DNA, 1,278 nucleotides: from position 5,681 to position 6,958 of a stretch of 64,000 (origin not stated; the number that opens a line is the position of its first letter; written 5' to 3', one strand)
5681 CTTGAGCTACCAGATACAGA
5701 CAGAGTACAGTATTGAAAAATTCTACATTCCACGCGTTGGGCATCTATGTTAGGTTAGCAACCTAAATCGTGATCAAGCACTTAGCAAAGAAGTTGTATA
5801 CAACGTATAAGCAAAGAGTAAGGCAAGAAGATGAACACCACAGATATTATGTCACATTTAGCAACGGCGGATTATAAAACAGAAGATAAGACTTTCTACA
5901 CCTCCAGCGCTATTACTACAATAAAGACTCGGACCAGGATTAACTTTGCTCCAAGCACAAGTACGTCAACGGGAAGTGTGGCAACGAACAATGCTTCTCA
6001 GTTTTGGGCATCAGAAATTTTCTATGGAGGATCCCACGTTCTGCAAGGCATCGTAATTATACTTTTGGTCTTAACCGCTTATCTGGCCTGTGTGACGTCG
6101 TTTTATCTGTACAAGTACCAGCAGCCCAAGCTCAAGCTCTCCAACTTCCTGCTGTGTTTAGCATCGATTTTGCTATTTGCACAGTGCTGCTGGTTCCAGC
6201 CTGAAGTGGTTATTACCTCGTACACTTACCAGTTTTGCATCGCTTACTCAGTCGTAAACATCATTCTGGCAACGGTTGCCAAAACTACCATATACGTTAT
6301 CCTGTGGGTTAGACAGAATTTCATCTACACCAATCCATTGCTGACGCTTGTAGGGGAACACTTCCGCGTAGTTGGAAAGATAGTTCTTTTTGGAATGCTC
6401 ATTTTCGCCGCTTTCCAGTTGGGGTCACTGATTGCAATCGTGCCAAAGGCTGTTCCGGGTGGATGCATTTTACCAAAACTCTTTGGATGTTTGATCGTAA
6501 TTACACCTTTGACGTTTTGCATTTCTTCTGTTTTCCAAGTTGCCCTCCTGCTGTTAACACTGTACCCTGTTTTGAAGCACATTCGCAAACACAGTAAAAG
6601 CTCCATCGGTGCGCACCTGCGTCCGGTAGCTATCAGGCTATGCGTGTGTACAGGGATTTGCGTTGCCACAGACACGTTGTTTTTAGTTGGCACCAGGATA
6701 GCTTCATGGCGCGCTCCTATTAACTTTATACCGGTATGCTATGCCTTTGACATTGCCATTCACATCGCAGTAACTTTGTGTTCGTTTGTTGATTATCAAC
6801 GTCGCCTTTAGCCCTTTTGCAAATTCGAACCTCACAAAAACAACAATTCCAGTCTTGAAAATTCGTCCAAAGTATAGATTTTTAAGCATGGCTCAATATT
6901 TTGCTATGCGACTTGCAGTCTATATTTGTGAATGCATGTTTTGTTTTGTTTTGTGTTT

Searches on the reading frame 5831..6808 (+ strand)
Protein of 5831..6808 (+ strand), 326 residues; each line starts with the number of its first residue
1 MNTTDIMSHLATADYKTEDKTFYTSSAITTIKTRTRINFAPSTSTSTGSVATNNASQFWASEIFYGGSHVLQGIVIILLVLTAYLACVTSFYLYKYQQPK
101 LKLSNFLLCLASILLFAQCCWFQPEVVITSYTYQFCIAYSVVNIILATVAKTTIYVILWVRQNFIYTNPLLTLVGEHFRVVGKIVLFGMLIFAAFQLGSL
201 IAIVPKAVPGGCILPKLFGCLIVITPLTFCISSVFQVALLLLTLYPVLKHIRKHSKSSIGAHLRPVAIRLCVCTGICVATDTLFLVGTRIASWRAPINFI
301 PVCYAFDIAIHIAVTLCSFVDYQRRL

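Call 36: list_cluster_members(proteins=[window:5831-6808:+, window:50500-51432:-, window:22678-25179:-, window:38860-39678:-, window:40353-40961:-, window:39648-40058:-, P0003, P0001])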
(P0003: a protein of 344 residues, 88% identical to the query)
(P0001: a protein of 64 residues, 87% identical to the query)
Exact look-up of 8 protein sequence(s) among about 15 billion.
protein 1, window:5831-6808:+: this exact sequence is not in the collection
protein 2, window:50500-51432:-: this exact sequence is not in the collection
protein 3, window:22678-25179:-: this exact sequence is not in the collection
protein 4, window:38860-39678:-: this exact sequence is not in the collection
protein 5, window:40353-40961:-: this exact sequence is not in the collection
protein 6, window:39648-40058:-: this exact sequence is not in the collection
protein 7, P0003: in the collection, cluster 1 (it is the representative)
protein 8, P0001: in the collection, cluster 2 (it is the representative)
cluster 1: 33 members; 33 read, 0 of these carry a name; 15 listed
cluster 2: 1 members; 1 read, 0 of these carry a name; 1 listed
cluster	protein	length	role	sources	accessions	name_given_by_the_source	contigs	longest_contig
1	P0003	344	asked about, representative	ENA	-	-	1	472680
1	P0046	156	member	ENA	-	-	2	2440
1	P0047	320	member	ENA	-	-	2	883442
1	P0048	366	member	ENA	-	-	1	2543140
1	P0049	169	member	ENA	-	-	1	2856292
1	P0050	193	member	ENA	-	-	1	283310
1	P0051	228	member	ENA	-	-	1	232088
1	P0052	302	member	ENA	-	-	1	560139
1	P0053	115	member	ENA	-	-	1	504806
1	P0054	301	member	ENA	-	-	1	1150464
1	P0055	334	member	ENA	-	-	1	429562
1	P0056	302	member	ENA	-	-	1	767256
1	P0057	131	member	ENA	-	-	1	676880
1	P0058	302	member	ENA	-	-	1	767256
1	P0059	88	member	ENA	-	-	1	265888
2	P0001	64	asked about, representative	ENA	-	-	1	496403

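Call 40: find_encoding_contigs(protein=P0048, flank=10000, max_places=10)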
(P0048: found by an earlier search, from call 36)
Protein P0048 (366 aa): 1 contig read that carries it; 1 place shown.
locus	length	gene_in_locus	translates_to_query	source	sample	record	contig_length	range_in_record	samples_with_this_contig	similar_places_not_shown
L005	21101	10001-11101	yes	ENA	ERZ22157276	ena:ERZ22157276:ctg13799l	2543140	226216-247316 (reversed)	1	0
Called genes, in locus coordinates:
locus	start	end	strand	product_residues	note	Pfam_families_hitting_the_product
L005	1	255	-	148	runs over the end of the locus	-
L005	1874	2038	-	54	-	-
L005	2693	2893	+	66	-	-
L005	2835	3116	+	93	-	PF01498:HTH_Tnp_Tc3_2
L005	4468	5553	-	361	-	PF05699:Dimer_Tnp_hAT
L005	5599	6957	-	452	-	PF14291:DUF4371, PF27073:FAM200-ZBED5_RNase-like (weak)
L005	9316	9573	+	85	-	PF18658:zf-C2H2-SPIN-DOC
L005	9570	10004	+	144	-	PF27073:FAM200-ZBED5_RNase-like, PF14291:DUF4371 (weak)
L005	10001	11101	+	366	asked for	PF27046:FAM200-GTF2IRD2-like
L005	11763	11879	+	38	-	-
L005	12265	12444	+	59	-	PF27073:FAM200-ZBED5_RNase-like (weak)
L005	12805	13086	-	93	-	-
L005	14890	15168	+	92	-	PF13843:DDE_Tnp_1_7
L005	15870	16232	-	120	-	-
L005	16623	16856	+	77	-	-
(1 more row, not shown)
